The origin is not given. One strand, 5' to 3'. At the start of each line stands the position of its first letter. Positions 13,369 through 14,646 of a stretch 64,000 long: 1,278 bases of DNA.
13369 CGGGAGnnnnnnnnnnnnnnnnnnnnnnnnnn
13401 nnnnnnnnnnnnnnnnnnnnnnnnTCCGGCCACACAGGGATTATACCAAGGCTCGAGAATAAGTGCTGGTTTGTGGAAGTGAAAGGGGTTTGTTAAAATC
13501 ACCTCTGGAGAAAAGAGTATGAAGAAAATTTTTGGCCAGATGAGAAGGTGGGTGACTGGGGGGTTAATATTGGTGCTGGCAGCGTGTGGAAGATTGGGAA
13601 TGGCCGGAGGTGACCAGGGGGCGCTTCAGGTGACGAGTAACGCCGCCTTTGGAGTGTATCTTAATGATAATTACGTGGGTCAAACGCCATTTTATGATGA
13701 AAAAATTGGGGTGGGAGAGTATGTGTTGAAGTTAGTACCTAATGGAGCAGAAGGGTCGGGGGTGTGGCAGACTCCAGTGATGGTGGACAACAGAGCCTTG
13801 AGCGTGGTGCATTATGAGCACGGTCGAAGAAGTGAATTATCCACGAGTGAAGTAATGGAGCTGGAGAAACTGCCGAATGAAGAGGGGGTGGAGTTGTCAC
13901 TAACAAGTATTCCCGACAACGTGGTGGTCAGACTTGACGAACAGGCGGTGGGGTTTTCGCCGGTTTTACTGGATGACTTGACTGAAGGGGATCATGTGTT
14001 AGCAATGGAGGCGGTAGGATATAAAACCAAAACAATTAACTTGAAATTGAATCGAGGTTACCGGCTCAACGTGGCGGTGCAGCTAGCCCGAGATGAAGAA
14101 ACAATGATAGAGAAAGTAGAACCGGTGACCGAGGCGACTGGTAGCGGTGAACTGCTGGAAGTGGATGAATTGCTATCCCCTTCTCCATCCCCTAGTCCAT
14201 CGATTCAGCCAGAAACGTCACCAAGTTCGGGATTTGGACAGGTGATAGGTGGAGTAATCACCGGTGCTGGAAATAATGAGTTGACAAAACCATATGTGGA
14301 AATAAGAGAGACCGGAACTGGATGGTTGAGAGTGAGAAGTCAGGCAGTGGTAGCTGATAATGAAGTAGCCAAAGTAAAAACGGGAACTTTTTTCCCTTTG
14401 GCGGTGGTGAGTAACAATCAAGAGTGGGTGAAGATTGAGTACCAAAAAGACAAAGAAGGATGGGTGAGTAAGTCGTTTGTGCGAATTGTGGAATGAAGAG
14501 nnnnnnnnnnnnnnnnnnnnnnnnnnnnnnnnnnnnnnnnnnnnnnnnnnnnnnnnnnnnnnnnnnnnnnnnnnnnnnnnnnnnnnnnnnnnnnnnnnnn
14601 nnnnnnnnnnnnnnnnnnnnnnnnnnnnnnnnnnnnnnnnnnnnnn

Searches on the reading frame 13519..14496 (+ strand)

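Call 89: search_protein_families(library=pfam, proteins=[window:13519-14496:+], max_evalue=0.01)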
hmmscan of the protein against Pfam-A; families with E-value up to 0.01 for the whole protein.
window:13519-14496:+ (325 aa): 4 families
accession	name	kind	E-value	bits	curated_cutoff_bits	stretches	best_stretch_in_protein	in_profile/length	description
PF08308.17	PEGA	-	2.1e-13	50.4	20.8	2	125-189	3-67/71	PEGA domain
PF08239.17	SH3_3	-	2e-05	25.1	27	1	270-321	3-53/54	Bacterial SH3 domain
PF06347.19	SH3_4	-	0.00083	19.5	24.1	0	292-319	25-52/56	Bacterial SH3 domain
PF13715.12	CarbopepD_reg_2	-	0.0023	18.4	32.2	1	151-196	38-83/88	CarboxypepD_reg-like domain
